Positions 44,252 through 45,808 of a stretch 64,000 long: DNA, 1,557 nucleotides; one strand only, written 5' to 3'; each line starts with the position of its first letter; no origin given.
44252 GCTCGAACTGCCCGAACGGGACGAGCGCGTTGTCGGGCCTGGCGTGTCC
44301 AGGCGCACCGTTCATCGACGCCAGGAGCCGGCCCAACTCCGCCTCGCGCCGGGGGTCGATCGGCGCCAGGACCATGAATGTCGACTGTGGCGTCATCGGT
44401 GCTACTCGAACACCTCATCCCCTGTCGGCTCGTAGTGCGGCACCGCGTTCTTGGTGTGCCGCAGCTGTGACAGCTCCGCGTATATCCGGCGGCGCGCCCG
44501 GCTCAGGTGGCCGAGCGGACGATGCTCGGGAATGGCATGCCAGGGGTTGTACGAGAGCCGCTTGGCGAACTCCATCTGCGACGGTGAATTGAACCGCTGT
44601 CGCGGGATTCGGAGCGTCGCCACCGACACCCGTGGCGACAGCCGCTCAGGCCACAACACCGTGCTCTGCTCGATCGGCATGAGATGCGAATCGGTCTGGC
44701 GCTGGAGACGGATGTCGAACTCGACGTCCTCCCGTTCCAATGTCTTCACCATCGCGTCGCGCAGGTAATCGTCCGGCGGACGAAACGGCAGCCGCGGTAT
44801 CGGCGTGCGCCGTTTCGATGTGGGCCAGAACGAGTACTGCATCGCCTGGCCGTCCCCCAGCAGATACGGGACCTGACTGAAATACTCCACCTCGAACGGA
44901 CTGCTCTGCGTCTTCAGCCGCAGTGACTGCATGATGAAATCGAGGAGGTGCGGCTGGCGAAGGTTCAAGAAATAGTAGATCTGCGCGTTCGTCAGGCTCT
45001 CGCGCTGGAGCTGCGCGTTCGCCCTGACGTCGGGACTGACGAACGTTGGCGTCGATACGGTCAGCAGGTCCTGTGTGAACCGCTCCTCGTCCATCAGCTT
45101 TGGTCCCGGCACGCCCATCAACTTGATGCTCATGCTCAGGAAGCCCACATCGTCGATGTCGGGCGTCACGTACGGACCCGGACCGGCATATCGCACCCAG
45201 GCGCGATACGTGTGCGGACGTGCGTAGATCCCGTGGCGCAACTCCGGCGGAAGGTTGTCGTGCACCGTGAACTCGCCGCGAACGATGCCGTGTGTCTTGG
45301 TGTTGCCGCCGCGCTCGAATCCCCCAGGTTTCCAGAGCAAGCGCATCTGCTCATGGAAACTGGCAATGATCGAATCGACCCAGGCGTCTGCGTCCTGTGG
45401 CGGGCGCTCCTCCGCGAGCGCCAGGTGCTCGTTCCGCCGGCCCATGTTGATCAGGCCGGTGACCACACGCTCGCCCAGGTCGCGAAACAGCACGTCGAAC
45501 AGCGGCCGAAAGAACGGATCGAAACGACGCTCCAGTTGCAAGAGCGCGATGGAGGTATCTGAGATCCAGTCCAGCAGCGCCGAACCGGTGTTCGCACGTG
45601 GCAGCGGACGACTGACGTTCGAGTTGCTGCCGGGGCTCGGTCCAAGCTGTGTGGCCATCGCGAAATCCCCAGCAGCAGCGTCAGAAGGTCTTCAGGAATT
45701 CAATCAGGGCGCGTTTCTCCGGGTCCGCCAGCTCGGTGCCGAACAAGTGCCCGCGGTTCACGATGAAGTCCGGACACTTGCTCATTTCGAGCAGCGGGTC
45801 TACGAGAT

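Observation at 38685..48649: Six-gene operon joining three different haem enzymes to a membrane-embedded patatin phospholipase: candidate lipid-oxidation/oxylipin system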

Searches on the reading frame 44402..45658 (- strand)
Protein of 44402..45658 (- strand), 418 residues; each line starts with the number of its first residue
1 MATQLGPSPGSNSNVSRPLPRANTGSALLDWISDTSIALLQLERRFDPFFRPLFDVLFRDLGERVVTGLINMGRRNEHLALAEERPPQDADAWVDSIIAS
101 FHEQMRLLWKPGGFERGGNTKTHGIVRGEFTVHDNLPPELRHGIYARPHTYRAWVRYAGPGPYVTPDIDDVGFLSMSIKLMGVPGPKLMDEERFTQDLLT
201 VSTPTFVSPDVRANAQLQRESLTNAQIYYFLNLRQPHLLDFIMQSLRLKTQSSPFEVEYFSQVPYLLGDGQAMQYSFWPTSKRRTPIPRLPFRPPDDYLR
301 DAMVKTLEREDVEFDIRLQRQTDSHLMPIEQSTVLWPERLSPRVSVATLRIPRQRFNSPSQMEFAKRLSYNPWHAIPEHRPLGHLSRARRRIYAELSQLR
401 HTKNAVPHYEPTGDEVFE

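Call 3: search_protein_families(library=pfam, proteins=[window:44402-45658:-], max_evalue=0.01)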
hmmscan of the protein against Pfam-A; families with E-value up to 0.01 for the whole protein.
window:44402-45658:- (418 aa): 0 families

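Call 4: search_protein_families(library=ncbifam, proteins=[window:44402-45658:-], max_evalue=0.01)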
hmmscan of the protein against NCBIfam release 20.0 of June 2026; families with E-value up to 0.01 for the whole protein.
window:44402-45658:- (418 aa): 0 families

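Call 6: search_solved_structures(query=window:44402-45658:-, max_evalue=1, show_alignments=2)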
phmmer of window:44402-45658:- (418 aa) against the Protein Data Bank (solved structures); distinct sequences matched with E-value up to 1: 1.
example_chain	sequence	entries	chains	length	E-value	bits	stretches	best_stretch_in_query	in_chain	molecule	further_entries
1u5u_A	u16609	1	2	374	0.48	12.5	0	293-352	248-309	Allene oxide synthase-lipoxygenase protein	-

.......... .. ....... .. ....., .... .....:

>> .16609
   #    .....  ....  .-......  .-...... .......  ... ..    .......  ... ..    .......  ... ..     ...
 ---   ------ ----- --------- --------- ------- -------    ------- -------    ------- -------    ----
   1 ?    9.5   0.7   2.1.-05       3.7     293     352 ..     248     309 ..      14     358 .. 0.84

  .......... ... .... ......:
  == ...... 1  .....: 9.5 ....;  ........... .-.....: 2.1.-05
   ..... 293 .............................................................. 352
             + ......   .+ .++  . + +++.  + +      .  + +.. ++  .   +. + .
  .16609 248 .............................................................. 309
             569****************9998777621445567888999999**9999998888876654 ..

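Call 7: find_encoding_contigs(protein=window:44402-45658:-, flank=10000, max_places=6)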
Protein window:44402-45658:- (418 aa): 3 contigs read that carry it; 3 places shown.
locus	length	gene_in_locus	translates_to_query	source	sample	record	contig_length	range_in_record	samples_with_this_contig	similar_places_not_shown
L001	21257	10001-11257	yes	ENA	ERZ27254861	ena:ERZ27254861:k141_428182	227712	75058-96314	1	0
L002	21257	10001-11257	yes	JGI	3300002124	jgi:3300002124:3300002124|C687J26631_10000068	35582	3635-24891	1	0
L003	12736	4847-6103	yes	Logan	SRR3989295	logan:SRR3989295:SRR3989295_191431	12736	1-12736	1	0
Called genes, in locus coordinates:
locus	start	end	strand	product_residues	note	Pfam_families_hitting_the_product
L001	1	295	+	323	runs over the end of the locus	-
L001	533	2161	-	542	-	PF06213:CobT, PF11775:CobT_C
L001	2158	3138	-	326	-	PF12556:CobS_N, PF07728:AAA_5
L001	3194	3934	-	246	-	PF01738:DLH, PF00561:Abhydrolase_1 (faint), PF00326:Peptidase_S9 (faint), PF08840:BAAT_C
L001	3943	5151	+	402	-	-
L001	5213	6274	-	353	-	PF00376:MerR, PF13411:MerR_1, PF09278:MerR-DNA-bind (weak), PF07739:TipAS (faint)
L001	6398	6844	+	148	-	PF00903:Glyoxalase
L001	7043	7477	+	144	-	-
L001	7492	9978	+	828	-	-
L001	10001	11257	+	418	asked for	-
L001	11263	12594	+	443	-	-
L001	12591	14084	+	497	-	-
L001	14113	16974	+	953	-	PF01734:Patatin (weak)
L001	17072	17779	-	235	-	PF01740:STAS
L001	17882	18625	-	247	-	PF04452:Methyltrans_RNA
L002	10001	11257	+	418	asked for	-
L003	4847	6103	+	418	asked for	-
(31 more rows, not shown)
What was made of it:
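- In this window the cluster sits next to a MerR/TipAS-type regulator and a VOC/glyoxalase gene, with an AhpC/Redoxin gene about 3 kb beyond the downstream end of the cluster (call 7).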

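Call 8: find_homologous_proteins(query=window:44402-45658:-, max_evalue=0.001)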
Query window:44402-45658:- (418 aa): 6005 proteins with E <= 0.001 among 8000 candidates; the best 120 are listed.
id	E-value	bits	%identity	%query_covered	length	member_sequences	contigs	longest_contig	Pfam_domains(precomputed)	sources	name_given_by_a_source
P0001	3.1e-269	911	94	100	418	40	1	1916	-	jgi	jgi:hypothetical protein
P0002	5.1e-269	910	93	100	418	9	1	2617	-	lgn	-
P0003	4.3e-268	907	93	100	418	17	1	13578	-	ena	-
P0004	7.2e-268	906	94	100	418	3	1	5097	-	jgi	jgi:hypothetical protein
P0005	3.9e-267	904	93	100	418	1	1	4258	-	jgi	jgi:hypothetical protein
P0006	4.3e-262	887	91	100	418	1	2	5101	-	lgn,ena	-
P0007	8.8e-262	886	92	100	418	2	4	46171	-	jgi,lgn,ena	jgi:hypothetical protein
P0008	7.0e-260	880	90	100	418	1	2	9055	-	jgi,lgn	jgi:hypothetical protein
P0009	4.9e-225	765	80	100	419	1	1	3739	-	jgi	jgi:hypothetical protein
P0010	3.0e-221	753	78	100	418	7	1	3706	-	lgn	-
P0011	7.9e-220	748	79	98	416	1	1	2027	-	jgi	jgi:hypothetical protein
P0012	1.1e-215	734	77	97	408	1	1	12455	-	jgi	jgi:hypothetical protein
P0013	3.6e-215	733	78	97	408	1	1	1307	-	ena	-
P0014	4.9e-215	732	77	97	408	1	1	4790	-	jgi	jgi:hypothetical protein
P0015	1.0e-214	731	77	97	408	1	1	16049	-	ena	-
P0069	4.0e-210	716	74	97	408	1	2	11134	-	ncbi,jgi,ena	-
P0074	4.9e-210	716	75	97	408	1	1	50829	-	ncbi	-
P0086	9.2e-210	715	75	97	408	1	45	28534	-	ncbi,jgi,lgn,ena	jgi:hypothetical protein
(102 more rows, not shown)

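Call 10: find_related_loci(query=A1, collection=genome_contigs, flank=10000)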
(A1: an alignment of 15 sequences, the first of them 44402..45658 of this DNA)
Query A1 (418 aa) in genome_contigs; peptide patterns used: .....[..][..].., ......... (x = any residue, [..] = any of these).
467 stretches matched a pattern; 436 encode a relative of the query (tblastn E <= 1e-3); the best 80 are kept; 80 distinct loci.
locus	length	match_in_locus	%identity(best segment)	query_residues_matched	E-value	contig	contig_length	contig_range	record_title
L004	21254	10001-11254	94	1-418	0e+0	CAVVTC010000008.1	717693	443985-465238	MAG: uncultured Acidobacteriota bacterium isolate MFD02840.bin.2.88 genome assembly, contig: contig_25387, whole genome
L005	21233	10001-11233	75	7-418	0e+0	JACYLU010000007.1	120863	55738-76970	MAG: Synechococcales cyanobacterium C42_A2020_086 NODE_496_length_120863_cov_82.372111, whole genome shotgun sequence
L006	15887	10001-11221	77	12-418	0e+0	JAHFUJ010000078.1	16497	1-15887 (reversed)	MAG: Acidobacteria bacterium isolate nzgw77 NODE_4912_length_16498_cov_11.354827, whole genome shotgun sequence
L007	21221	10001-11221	76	12-418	0e+0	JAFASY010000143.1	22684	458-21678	MAG: Chroococcidiopsidaceae cyanobacterium CP_BM_ER_R8_30 BM_ER_R8_k147_283542, whole genome shotgun sequence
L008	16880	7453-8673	75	12-418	0e+0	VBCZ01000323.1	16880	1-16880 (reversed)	MAG: Betaproteobacteria bacterium isolate BP_30 14_0903_13_30cm_scaffold_4619145, whole genome shotgun sequence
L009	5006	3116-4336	75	12-418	0e+0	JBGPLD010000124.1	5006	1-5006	MAG: Gammaproteobacteria bacterium isolate OBJ_0618_7090110_270 k141_554613_length_5006_cov_52.8417, whole genome shotgu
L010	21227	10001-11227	74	10-418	0e+0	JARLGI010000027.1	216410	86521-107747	MAG: Acidobacteriota bacterium isolate MAG_BO43 MetaBAT2_Bin_43_Oxic_k141_290859, whole genome shotgun sequence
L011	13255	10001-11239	75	6-418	0e+0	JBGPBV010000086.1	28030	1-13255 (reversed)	MAG: Vicinamibacteria bacterium isolate OBJ_0618_050_8 k141_415910_length_28030_cov_31.5737, whole genome shotgun sequen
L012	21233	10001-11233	74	8-418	0e+0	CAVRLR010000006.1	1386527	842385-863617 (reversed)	MAG: Bryobacterales bacterium isolate MFD05513.bin.2.136 genome assembly, contig: contig_20653, whole genome shotgun seq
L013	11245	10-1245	73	7-418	0e+0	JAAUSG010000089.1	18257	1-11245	MAG: Leptolyngbyaceae cyanobacterium RU_5_1 NODE_1340_length_18257_cov_3.653392, whole genome shotgun sequence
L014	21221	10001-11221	72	12-418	0e+0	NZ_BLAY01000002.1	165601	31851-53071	Microseira wollei NIES-4236 sequence002, whole genome shotgun sequence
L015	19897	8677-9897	73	12-418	0e+0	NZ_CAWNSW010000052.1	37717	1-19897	Stenomitos frigidus ULC18 isolate ena-yuan-GCF_003003795.1 NZ_PVWK01000153.1, whole genome shotgun sequence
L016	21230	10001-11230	73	9-418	0e+0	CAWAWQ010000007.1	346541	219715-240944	MAG: uncultured Acidobacteriaceae bacterium isolate MFD05502.bin.1.151 genome assembly, contig: contig_69575, whole geno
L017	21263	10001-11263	72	4-418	0e+0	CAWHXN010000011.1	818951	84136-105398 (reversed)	MAG: uncultured Acidobacteriaceae bacterium isolate MFD00731.bin.1.235 genome assembly, contig: contig_51706, whole geno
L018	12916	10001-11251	71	2-418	0e+0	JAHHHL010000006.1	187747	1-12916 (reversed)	MAG: Lyngbya sp. HA4199-MV5 scaffold_64_c1, whole genome shotgun sequence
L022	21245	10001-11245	73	6-418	0e+0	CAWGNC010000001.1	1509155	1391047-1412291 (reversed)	MAG: uncultured Acidobacteriaceae bacterium isolate MFD01138.bin.1.37 genome assembly, contig: contig_14450, whole genom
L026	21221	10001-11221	74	12-418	0e+0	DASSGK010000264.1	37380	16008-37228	MAG TPA_asm: Vicinamibacterales bacterium isolate SMAG_U1031 k141_580927, whole genome shotgun sequence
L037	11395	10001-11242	73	7-418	0e+0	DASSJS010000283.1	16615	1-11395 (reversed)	MAG TPA_asm: Longimicrobium sp. isolate SMAG_U1121 k141_1563963, whole genome shotgun sequence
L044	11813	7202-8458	70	2-418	0e+0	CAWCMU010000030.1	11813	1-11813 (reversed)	MAG: uncultured Acidobacteriaceae bacterium isolate MFD05502.bin.1.220 genome assembly, contig: contig_4782, whole genom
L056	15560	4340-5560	74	12-418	0e+0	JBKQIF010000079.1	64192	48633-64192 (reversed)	MAG: Bryobacteraceae bacterium isolate BAr1A1B1C__bin_56 BAr1A1B1C_000000149785, whole genome shotgun sequence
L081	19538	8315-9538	74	11-418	0e+0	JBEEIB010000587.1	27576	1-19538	MAG: Verrucomicrobiota bacterium isolate BP_749 scaffold_136585, whole genome shotgun sequence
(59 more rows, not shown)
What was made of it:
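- The hosts are mostly soil bacteria (call 10). The cluster appears to have been exchanged between phyla (call 10).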

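Call 13: search_solved_structures(query=A1, max_evalue=1, show_alignments=3)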
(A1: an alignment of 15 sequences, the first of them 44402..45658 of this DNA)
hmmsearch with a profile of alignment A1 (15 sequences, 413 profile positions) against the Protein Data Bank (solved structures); distinct sequences matched with E-value up to 1: 2.
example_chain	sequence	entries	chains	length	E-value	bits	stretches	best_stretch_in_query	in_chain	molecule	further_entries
1u5u_A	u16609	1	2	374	0.092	14.6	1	288-346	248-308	Allene oxide synthase-lipoxygenase protein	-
3dy5_A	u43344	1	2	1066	0.47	12.3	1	288-346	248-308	Allene oxide synthase-lipoxygenase protein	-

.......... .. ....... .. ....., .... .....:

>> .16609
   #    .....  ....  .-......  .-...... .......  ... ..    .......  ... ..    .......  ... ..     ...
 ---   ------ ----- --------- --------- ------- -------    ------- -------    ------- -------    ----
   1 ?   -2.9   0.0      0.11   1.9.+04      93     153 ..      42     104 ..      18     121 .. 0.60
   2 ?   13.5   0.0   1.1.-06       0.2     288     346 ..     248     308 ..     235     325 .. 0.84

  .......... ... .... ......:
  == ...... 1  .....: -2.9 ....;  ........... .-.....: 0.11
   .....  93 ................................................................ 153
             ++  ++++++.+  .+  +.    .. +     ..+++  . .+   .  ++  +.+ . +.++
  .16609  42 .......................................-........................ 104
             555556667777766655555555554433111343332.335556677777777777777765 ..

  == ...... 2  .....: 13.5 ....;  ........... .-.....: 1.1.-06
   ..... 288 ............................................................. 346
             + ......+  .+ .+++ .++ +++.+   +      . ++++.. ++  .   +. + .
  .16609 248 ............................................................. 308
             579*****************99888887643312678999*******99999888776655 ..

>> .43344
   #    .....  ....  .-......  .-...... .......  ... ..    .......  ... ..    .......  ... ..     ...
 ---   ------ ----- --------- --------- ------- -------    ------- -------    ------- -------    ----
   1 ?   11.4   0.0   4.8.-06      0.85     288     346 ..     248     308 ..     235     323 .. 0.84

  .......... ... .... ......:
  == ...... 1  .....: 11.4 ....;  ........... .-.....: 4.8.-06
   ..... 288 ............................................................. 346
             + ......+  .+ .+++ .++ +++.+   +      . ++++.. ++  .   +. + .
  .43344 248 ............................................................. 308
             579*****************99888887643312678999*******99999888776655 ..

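Call 41: search_protein_representatives(alignment_id=A1)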
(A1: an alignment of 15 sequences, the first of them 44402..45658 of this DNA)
Query: 15 sequences, 413 profile positions. Proteins with E-value up to 0.001 (for the whole library): 4605; up to 1e-10: 2874; up to 1e-30: 913. The best 150 are listed.
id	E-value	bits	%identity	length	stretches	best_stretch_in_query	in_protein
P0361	4.0e-249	842.6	-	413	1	6-413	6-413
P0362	9.4e-166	568.0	-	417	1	65-385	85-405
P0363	2.6e-160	550.1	-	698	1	23-413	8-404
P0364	2.1e-159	547.1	-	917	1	19-411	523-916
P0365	5.1e-158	542.5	-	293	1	130-412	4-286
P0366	1.1e-148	511.8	-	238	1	176-413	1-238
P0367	1.5e-140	485.0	-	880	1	25-412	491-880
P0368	1.7e-135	468.3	-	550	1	40-410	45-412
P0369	7.7e-135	466.2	-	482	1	100-334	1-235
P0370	4.8e-121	420.7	-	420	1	25-413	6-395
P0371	5.0e-120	417.4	-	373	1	23-316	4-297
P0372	2.1e-119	415.3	-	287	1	82-305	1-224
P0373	1.7e-116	405.7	-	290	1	100-285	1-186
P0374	5.1e-116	404.2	-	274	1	24-254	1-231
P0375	3.2e-114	398.2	-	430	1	29-412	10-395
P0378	6.4e-107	374.2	-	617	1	11-410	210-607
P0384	1.4e-94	333.5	-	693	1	7-193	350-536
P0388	1.0e-89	317.5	-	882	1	35-406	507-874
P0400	9.1e-76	271.6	-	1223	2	79-393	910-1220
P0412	3.6e-70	253.2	-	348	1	70-410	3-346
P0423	1.4e-66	241.3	-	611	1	79-407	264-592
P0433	2.4e-63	230.7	-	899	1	94-413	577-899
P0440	1.6e-62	228.0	-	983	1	78-412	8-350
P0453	1.6e-61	224.6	-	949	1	73-410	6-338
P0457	3.0e-61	223.8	-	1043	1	75-408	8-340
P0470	5.4e-60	219.6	-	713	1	69-406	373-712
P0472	7.2e-60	219.2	-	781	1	76-407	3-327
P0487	5.8e-58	212.9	-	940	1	63-409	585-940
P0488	5.9e-58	212.9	-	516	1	76-407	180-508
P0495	2.1e-57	211.1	-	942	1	75-406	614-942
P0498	2.4e-57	210.9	-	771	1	86-408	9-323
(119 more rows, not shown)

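Call 42: search_protein_families(library=pfam, proteins=[P0364, P0367, P0388, P0400, P0440, P0453, P0457, P0412, P0363, P0378], max_evalue=0.01)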
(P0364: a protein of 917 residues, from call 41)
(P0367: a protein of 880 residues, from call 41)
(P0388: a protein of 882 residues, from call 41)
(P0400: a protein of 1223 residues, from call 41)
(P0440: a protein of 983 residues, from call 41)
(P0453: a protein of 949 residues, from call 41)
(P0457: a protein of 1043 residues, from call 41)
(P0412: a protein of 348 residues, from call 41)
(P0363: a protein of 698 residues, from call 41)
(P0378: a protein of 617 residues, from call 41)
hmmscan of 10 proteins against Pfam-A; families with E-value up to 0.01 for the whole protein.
P0364 (917 aa): 1 family
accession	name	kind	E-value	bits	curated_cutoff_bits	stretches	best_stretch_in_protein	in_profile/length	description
PF21105.3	DyP_N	-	0.0015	19.1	27.5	1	57-123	58-111/163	DyP dimeric alpha+beta barrel domain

P0367 (880 aa): 2 families
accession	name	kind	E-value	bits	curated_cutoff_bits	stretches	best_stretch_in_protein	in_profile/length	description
PF20628.3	Dyp_perox_C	-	5.8e-05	23.3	20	0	252-392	35-136/166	Dyp-type peroxidase, C-terminal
PF21105.3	DyP_N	-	0.00069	20.2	27.5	1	60-139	60-132/163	DyP dimeric alpha+beta barrel domain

P0388 (882 aa): 1 family
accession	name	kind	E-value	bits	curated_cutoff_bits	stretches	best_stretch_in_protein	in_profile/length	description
PF21105.3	DyP_N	-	2.3e-05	25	27.5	1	57-162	63-159/163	DyP dimeric alpha+beta barrel domain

P0400 (1223 aa): 9 families
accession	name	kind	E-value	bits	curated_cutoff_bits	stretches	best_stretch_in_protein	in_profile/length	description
PF06741.18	LsmAD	-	6.9e-20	71.7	25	1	526-589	1-70/72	LsmAD domain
PF12796.13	Ank_2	-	2.8e-07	31.4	27.3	1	304-371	27-84/90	Ankyrin repeats (3 copies)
PF00199.24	Catalase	-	4.8e-07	29.7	25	0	666-720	54-110/383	Catalase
PF13637.12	Ank_4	-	1.6e-05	25.5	22.7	1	334-367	11-50/50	Ankyrin repeats (many copies)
PF13606.12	Ank_3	-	2.7e-05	24.6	22.3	1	346-372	1-27/30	Ankyrin repeat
PF13181.12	TPR_8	-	3.4e-05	24.1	25.7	0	217-245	1-29/34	Tetratricopeptide repeat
PF00023.36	Ank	-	4.4e-05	24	21.1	1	346-371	1-26/33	Ankyrin repeat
PF07719.23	TPR_2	-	0.00024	21.4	27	0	168-190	4-26/34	Tetratricopeptide repeat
PF13424.12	TPR_12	-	0.0077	16.8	30.1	0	206-243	34-71/77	Tetratricopeptide repeat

P0440 (983 aa): 3 families
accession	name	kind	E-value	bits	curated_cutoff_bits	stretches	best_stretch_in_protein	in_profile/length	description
PF21419.2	RoxA-like_Cyt-c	-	3.7e-15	55.6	26.7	1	877-914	2-38/39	RoxA-like, cytochrome c-like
PF00034.26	Cytochrom_C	-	7.8e-05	24.4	21.3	0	752-783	2-34/90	Cytochrome c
PF13442.11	Cytochrome_CBB3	-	8e-05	23.3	27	0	752-779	4-27/68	Cytochrome C oxidase, cbb3-type, subunit III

P0453 (949 aa): 3 families
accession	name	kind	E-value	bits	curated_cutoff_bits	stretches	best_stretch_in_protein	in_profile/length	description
PF21419.2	RoxA-like_Cyt-c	-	3e-13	49.5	26.7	1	835-873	1-38/39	RoxA-like, cytochrome c-like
PF13442.11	Cytochrome_CBB3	-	4.2e-06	27.4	27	1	709-731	2-24/68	Cytochrome C oxidase, cbb3-type, subunit III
PF00034.26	Cytochrom_C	-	1.7e-05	26.5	21.3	0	711-735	2-26/90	Cytochrome c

P0457 (1043 aa): 3 families
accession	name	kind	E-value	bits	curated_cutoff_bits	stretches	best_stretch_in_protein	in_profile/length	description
PF21419.2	RoxA-like_Cyt-c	-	1.4e-17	63.4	26.7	1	868-906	1-38/39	RoxA-like, cytochrome c-like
PF00199.24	Catalase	-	5.3e-05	22.9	25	1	46-152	47-143/383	Catalase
PF00034.26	Cytochrom_C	-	0.0058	18.4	21.3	0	743-769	2-27/90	Cytochrome c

P0412 (348 aa): 1 family
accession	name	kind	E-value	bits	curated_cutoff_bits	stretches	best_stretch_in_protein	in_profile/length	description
PF00199.24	Catalase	-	2.8e-10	40.3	25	1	46-152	45-141/383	Catalase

P0363 (698 aa): 0 families

P0378 (617 aa): 0 families
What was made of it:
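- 44402..45658 (-): g3: 418-aa long-form catalase-related haemoprotein and the most conserved gene of the core. It is the candidate fatty-acid hydroperoxide-converting enzyme. Distant relatives found with the g3 profile pass the Pfam Catalase threshold (P0412: profile E 3.6e-70, PF00199 at 40.3 bits against a cut-off of 25; calls 41, 42).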
